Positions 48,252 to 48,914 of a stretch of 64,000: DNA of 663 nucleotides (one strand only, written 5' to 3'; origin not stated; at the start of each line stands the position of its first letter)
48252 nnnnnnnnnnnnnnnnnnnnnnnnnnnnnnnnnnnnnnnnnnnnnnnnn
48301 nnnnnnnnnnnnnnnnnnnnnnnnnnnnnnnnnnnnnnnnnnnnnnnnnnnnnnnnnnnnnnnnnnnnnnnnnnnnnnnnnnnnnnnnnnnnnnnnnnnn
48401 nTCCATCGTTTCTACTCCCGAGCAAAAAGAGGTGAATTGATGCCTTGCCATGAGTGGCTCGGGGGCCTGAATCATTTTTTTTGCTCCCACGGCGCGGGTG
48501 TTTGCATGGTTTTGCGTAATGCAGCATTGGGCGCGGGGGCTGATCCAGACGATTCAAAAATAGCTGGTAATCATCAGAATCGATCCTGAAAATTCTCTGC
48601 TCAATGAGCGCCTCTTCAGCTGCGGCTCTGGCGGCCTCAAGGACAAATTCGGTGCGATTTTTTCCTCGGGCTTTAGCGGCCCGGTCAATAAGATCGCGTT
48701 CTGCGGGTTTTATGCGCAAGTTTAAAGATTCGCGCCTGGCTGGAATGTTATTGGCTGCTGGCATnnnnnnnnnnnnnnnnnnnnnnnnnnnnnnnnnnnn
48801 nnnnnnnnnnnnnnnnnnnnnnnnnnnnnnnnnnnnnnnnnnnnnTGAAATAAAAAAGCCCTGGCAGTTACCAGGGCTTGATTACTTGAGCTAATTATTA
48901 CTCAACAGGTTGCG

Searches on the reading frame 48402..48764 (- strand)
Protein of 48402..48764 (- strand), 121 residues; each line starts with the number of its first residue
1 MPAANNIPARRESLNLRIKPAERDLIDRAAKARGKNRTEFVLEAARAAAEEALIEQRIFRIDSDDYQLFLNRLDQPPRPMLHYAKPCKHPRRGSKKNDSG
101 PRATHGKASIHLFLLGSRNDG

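Call 27: list_cluster_members(proteins=[window:48402-48764:-, window:48402-48809:-, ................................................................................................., window:47984-48475:-])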
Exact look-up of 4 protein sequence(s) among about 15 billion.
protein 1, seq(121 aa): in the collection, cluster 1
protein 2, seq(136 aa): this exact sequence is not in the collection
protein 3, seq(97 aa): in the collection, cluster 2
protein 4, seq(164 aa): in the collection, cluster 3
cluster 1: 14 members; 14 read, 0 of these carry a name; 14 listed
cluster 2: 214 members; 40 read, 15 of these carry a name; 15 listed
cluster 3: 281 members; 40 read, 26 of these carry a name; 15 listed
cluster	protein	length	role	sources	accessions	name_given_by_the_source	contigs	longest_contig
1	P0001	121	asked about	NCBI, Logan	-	-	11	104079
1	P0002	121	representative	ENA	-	-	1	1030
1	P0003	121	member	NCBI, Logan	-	-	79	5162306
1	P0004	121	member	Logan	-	-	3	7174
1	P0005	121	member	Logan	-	-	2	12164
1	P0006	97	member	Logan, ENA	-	-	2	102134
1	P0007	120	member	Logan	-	-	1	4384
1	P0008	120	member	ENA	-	-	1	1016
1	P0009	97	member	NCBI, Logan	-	-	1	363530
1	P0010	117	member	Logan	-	-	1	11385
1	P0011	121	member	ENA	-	-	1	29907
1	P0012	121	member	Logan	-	-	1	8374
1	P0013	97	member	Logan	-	-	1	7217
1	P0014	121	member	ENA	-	-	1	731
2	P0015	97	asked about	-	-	DUF1778 domain-containing protein [Escherichia coli] | uncharacterized protein (DUF1778 family)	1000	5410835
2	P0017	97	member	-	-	TPA: DUF1778 domain-containing protein [Escherichia coli] | type II toxin-antitoxin system TacA family antitoxin n=1 Tax=Escherichia coli TaxID=562 ... | DUF1778 domain-containing protein [Escherichia coli]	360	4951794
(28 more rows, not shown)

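Call 28: find_encoding_contigs(protein=P0001, flank=10000, max_places=10)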
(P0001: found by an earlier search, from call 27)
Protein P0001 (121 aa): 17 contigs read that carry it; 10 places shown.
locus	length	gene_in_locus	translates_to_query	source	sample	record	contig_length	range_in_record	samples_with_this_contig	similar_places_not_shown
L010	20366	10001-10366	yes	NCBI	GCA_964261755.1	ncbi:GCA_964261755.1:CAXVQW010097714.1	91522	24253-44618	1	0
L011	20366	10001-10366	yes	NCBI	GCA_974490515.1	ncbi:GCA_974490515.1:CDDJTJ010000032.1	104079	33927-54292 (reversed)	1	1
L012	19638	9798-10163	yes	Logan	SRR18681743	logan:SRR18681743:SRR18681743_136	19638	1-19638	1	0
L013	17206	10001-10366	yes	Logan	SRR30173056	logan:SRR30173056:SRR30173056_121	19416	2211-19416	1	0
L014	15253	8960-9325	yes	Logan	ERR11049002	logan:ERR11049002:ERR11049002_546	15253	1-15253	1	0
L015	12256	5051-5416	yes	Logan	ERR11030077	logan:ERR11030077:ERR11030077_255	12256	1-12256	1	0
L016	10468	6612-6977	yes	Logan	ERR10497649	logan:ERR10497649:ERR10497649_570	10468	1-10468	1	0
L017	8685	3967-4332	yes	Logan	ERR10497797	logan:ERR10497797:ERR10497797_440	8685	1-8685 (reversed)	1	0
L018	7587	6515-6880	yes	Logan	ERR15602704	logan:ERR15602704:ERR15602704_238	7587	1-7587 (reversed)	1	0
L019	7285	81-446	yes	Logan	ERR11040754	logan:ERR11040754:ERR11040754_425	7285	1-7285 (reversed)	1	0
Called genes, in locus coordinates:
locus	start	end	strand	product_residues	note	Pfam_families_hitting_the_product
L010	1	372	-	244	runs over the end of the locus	PF00106:adh_short, PF01370:Epimerase (weak), PF08659:KR, PF13460:NAD_binding_10 (weak), PF13561:adh_short_C2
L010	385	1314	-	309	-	PF00698:Acyl_transf_1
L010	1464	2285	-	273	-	PF00108:Thiolase_N (weak), PF08545:ACP_syn_III, PF08541:ACP_syn_III_C (weak)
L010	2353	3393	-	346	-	PF02504:FA_synthesis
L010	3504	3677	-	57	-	PF01783:Ribosomal_L32p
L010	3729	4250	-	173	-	PF02620:YceD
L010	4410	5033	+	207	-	PF02545:Maf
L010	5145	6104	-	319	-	PF01479:S4, PF00849:PseudoU_synth_2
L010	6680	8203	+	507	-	PF00575:S1, PF10150:RNase_E_G, PF20833:RNase_E_G_Thio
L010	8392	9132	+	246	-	-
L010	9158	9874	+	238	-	-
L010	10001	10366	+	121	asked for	PF08681:TacA1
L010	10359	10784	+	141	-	PF00583:Acetyltransf_1 (weak), PF13673:Acetyltransf_10 (weak), PF13508:Acetyltransf_7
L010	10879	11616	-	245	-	PF00669:Flagellin_N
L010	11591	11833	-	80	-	PF00669:Flagellin_N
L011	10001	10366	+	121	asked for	PF08681:TacA1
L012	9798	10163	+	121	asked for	PF08681:TacA1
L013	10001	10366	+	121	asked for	PF08681:TacA1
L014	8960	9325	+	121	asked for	PF08681:TacA1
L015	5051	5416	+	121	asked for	PF08681:TacA1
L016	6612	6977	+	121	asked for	PF08681:TacA1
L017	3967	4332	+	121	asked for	PF08681:TacA1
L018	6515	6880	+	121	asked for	PF08681:TacA1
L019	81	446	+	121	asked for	PF08681:TacA1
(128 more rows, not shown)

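Call 31: find_encoding_contigs(protein=P0003, flank=10000, max_places=10)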
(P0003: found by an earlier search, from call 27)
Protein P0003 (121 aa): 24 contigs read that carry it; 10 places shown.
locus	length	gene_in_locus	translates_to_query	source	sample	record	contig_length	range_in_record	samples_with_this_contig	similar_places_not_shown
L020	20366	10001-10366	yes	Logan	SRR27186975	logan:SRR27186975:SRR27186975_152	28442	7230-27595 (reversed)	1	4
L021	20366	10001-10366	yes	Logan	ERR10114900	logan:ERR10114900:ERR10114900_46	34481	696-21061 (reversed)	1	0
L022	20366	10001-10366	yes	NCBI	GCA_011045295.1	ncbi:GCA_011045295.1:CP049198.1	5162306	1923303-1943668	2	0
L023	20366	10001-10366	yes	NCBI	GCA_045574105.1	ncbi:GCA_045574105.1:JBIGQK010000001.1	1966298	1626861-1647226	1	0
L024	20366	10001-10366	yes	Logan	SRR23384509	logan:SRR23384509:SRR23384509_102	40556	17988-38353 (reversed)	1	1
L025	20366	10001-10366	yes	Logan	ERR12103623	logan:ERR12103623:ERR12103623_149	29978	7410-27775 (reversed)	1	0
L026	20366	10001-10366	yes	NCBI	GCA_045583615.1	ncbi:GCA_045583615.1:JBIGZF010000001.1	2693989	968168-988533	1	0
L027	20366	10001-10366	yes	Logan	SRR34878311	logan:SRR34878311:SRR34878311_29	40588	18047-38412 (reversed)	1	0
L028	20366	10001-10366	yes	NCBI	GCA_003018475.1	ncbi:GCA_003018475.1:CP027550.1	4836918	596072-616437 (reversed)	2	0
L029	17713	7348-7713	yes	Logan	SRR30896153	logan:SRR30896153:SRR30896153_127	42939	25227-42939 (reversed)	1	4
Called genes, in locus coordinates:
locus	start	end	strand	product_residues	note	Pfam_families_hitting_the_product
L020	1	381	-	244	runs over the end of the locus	PF00106:adh_short, PF01370:Epimerase (weak), PF08659:KR, PF13460:NAD_binding_10 (weak), PF13561:adh_short_C2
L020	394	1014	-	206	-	PF00698:Acyl_transf_1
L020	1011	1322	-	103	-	PF00698:Acyl_transf_1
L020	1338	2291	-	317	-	PF00108:Thiolase_N (weak), PF08545:ACP_syn_III, PF08541:ACP_syn_III_C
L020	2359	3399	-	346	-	PF02504:FA_synthesis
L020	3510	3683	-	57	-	PF01783:Ribosomal_L32p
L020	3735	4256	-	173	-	PF02620:YceD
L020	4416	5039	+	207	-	PF02545:Maf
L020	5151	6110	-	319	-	PF01479:S4, PF00849:PseudoU_synth_2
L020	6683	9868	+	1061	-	PF00575:S1, PF10150:RNase_E_G, PF20833:RNase_E_G_Thio, PF12111:PNPase_C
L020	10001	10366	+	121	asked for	PF08681:TacA1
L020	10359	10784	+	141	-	PF00583:Acetyltransf_1 (weak), PF13673:Acetyltransf_10 (weak), PF13508:Acetyltransf_7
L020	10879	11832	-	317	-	PF00669:Flagellin_N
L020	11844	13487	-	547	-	PF22638:FlgK_D1, PF21158:flgK_1st_1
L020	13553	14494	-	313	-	PF10135:Rod-binding, PF01832:Glucosaminidase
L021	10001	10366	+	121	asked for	PF08681:TacA1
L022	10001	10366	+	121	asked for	PF08681:TacA1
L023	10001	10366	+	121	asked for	PF08681:TacA1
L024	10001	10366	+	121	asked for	PF08681:TacA1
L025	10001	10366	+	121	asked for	PF08681:TacA1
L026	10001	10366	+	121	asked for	PF08681:TacA1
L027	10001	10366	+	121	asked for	PF08681:TacA1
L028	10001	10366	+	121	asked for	PF08681:TacA1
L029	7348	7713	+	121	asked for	PF08681:TacA1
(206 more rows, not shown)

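Call 55: search_protein_families(proteins=[window:48402-48764:-], library=ncbifam, max_evalue=0.001)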
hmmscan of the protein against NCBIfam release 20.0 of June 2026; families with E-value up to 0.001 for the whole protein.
seq(121 aa): 0 families

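Call 61: profile_search(protein=window:48402-48764:-)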
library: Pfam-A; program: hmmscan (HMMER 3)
A. the first sequence (121 residues): domains with independent E <= 10: 3; with E <= 0.001: 1
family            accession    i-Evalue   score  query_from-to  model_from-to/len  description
TacA1             PF08681.18    3.9e-22    78.5      14-79          2-67/80  Antitoxin TacA 1-like
NikA-like         PF21983.2      0.0022    18.5      10-45          3-38/72  Mobilization protein NikA
RHH_1             PF01402.27      0.036    14.5      17-50          5-38/39  Ribbon-helix-helix protein, copG family

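Call 70: find_encoding_contigs(protein=P0017, flank=10000, max_places=10)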
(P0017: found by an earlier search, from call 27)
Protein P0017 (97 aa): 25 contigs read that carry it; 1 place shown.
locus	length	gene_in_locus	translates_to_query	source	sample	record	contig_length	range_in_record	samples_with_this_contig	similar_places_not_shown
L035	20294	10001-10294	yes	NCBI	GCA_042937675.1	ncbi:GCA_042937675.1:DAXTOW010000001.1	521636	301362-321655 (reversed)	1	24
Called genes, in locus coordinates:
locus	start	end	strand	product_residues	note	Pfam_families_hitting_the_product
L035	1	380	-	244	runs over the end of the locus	PF00106:adh_short, PF01370:Epimerase (weak), PF08659:KR, PF13460:NAD_binding_10 (weak), PF13561:adh_short_C2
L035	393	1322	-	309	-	PF00698:Acyl_transf_1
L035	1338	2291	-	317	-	PF00108:Thiolase_N (weak), PF08545:ACP_syn_III, PF08541:ACP_syn_III_C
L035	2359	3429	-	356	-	PF02504:FA_synthesis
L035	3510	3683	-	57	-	PF01783:Ribosomal_L32p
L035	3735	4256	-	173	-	PF02620:YceD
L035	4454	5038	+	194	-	PF02545:Maf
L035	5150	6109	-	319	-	PF01479:S4, PF00849:PseudoU_synth_2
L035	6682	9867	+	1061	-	PF00575:S1, PF10150:RNase_E_G, PF20833:RNase_E_G_Thio, PF12111:PNPase_C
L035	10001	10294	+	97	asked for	PF08681:TacA1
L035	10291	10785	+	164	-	PF00583:Acetyltransf_1 (weak), PF13673:Acetyltransf_10 (weak), PF13508:Acetyltransf_7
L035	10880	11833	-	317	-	PF00669:Flagellin_N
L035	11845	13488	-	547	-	PF22638:FlgK_D1, PF21158:flgK_1st_1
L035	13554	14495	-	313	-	PF10135:Rod-binding, PF01832:Glucosaminidase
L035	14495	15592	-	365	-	PF02119:FlgI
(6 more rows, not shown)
